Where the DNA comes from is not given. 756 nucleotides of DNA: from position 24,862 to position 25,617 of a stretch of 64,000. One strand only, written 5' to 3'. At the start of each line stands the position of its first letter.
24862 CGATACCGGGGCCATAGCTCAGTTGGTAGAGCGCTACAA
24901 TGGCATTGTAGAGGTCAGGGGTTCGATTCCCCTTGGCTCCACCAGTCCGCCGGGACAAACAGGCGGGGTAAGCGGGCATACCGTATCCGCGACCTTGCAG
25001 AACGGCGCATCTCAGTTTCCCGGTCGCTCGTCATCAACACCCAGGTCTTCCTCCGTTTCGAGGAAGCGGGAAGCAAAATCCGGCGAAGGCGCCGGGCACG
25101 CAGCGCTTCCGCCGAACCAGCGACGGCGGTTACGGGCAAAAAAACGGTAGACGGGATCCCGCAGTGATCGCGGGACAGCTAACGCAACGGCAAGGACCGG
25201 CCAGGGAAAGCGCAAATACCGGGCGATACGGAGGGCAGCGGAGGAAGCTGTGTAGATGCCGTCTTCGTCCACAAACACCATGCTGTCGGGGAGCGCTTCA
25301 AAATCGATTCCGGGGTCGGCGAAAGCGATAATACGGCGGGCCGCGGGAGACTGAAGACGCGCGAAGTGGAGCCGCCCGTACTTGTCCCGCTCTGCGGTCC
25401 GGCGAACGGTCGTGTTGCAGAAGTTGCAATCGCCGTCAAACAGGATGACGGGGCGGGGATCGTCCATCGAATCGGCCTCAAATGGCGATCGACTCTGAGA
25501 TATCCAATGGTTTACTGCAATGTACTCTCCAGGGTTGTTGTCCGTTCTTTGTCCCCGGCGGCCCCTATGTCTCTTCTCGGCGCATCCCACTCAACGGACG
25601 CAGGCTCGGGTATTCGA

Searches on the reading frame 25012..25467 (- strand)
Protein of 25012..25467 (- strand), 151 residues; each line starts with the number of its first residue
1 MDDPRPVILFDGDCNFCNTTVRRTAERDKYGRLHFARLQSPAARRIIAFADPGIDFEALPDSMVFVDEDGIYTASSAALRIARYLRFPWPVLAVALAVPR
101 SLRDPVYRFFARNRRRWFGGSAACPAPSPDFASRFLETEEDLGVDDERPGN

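Call 66: find_encoding_contigs(protein=window:25012-25467:-, flank=10000, max_places=8)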
Protein window:25012-25467:- (151 aa): 2 contigs read that carry it; 2 places shown.
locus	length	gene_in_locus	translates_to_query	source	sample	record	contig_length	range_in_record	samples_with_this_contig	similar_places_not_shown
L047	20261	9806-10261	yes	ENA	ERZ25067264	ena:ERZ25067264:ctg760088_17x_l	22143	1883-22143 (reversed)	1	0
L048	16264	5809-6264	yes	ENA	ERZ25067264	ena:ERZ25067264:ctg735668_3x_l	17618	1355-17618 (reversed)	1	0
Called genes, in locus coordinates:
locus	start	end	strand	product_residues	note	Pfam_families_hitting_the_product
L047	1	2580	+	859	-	?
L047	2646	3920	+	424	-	-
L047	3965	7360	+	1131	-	PF13895:Ig_2 (faint), PF13927:Ig_3 (faint), PF22352:K319L-like_PKD (faint)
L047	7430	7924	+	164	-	-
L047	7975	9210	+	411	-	-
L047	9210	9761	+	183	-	-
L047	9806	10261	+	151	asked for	PF04134:DCC1-like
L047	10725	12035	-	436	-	PF02746:MR_MLE_N, PF13378:MR_MLE_C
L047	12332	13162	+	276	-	PF22352:K319L-like_PKD (weak)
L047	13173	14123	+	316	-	-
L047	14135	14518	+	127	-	PF02472:ExbD (weak)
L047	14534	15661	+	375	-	-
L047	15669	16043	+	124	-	PF02472:ExbD (weak)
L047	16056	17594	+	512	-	-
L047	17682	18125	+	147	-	-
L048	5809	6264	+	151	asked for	PF04134:DCC1-like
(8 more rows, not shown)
